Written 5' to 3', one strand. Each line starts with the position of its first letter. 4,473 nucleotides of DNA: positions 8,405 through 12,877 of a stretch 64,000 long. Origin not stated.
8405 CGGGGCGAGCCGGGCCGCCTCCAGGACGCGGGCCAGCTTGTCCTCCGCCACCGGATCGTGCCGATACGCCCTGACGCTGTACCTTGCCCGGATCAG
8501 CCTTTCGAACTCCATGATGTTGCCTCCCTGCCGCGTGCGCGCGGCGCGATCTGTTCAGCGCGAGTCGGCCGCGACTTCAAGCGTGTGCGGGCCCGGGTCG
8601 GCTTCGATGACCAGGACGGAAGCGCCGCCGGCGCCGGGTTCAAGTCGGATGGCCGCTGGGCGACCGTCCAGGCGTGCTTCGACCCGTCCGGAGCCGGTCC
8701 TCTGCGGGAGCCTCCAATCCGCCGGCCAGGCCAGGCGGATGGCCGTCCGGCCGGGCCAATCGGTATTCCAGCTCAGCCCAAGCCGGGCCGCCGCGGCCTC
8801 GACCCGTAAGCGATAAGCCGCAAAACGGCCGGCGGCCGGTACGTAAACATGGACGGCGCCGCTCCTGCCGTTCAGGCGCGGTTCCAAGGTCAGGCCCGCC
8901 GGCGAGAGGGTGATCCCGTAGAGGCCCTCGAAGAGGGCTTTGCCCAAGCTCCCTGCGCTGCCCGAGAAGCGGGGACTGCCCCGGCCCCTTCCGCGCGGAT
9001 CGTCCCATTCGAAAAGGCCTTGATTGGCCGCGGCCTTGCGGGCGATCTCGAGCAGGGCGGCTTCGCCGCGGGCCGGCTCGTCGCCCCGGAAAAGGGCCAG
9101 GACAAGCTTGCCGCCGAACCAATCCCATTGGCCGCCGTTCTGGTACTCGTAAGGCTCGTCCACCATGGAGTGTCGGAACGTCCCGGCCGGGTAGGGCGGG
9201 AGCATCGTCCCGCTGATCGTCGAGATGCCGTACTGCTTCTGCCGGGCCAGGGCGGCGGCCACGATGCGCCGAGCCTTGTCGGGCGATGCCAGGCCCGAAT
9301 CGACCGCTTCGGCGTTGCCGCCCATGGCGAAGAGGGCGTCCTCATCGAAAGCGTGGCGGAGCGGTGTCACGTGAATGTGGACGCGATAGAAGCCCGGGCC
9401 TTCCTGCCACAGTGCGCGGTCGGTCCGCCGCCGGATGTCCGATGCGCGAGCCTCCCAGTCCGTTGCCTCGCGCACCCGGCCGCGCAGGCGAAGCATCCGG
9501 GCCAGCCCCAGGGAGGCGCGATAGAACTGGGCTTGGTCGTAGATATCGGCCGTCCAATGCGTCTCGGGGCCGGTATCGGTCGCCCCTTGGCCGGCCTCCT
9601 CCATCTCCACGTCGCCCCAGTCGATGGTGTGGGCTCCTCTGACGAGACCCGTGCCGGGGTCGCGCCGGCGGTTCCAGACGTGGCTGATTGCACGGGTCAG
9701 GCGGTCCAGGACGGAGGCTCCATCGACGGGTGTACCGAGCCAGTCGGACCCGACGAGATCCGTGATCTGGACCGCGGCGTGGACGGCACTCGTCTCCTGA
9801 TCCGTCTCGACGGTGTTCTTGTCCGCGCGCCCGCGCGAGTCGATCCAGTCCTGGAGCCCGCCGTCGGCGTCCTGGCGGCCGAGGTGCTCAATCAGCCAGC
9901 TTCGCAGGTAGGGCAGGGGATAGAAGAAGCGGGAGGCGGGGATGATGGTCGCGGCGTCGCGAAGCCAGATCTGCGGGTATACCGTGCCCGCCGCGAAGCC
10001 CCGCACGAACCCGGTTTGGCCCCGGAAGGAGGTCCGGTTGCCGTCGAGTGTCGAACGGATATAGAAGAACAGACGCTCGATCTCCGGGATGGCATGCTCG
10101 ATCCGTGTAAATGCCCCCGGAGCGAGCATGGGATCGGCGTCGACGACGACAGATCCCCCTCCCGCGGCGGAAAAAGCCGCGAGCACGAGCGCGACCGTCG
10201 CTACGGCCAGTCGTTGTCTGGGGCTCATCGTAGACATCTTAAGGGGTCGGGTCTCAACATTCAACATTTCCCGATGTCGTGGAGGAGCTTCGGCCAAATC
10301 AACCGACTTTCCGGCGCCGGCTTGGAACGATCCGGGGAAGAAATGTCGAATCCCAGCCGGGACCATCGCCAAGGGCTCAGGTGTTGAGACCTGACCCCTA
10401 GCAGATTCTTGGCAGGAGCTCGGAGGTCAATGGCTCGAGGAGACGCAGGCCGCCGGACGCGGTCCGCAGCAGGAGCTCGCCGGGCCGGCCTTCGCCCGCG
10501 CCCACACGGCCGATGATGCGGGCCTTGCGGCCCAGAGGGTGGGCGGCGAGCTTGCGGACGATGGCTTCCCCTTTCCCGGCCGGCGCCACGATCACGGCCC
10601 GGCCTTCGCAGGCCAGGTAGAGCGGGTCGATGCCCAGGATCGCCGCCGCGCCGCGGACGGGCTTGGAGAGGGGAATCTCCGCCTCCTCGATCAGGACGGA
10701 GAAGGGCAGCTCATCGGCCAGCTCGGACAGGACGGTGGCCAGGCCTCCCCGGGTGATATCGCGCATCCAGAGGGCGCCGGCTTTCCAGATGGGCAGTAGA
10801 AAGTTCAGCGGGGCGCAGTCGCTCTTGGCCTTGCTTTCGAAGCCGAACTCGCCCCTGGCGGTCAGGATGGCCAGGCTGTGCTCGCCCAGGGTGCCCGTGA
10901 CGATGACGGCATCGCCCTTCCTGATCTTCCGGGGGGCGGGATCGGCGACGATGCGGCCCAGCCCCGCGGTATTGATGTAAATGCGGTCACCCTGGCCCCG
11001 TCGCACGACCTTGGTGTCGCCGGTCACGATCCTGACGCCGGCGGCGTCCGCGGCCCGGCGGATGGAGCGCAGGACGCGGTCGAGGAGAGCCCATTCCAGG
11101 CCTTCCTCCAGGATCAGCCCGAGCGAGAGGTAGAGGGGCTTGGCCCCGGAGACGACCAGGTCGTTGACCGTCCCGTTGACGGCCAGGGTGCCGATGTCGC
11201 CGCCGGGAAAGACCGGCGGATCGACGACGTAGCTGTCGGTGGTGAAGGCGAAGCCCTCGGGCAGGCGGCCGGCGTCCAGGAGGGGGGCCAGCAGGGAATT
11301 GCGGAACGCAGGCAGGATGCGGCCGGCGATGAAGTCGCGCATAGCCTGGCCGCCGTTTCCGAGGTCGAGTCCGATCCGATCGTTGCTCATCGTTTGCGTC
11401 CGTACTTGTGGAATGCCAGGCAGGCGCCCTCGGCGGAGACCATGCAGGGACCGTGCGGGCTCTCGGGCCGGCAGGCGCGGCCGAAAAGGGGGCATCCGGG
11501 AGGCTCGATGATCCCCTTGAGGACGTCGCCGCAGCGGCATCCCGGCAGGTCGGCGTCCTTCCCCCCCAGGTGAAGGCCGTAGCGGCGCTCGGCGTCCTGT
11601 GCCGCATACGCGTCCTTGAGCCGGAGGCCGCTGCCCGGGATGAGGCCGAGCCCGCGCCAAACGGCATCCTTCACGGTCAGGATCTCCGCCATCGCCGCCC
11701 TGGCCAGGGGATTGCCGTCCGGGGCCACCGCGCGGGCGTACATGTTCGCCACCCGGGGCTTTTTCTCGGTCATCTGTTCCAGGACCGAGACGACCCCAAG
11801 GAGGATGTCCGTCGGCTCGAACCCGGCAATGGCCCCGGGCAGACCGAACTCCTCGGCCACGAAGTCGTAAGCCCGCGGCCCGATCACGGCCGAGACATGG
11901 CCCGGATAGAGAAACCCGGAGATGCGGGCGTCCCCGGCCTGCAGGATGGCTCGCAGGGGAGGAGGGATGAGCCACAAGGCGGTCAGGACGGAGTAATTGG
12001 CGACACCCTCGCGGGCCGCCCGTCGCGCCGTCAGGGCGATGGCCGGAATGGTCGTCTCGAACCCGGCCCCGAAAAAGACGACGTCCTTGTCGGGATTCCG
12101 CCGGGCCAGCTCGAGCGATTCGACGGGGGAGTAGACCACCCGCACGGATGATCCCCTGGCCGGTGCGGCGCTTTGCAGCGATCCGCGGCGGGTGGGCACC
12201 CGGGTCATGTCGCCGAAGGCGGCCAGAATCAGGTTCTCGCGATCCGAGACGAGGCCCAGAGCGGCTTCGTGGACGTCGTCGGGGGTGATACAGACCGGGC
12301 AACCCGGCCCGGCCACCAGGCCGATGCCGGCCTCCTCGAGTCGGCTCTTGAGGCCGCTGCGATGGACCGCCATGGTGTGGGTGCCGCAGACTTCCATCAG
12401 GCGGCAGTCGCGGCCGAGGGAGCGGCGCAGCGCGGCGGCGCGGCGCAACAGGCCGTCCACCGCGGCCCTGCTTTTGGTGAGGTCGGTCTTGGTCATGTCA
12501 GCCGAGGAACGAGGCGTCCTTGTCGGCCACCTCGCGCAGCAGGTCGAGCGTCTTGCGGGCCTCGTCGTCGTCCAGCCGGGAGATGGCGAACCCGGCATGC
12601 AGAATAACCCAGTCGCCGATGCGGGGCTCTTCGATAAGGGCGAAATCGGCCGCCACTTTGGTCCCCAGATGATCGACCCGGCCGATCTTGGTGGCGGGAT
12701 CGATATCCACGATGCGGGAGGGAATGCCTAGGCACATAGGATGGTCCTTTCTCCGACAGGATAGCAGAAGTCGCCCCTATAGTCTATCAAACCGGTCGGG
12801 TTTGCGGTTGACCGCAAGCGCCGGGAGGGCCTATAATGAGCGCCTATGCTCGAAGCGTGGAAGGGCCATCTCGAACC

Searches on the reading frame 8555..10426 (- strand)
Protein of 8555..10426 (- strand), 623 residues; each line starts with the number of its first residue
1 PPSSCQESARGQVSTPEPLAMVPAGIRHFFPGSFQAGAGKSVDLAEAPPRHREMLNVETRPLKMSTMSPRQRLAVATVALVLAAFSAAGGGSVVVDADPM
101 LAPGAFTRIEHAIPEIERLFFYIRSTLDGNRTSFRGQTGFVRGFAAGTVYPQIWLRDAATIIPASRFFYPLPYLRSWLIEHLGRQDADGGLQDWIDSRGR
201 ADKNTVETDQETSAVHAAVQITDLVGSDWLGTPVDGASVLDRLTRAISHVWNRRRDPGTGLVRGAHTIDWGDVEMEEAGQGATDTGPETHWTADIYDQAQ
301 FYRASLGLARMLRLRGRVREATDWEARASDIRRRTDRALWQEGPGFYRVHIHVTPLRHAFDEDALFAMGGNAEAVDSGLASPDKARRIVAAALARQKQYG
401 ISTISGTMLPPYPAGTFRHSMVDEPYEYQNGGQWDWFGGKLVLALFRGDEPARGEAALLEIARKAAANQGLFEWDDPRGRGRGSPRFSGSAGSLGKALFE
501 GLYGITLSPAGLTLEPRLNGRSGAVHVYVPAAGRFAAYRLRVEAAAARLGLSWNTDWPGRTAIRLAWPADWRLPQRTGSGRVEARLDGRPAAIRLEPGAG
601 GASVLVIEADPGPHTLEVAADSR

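Call 57: search_protein_families(library=pfam, max_evalue=0.00001, proteins=[window:8555-10426:-])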
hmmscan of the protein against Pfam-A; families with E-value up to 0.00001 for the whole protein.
window:8555-10426:- (623 aa): 1 family
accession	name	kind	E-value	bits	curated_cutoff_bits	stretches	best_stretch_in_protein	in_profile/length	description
PF22422.2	MGH1-like_GH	-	5.9e-06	26.5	27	0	150-351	1-229/356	Mannosylglycerate hydrolase MGH1-like glycoside hydrolase domain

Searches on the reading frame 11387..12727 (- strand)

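Call 57: search_protein_families(library=pfam, max_evalue=0.00001, proteins=[window:11387-12727:-])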
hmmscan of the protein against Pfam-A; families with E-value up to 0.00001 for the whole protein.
window:11387-12727:- (446 aa): 1 family
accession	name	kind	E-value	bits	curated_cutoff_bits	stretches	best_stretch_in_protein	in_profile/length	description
PF01924.21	HypD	-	1.7e-125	419.3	25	1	102-443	15-351/351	Hydrogenase formation hypA family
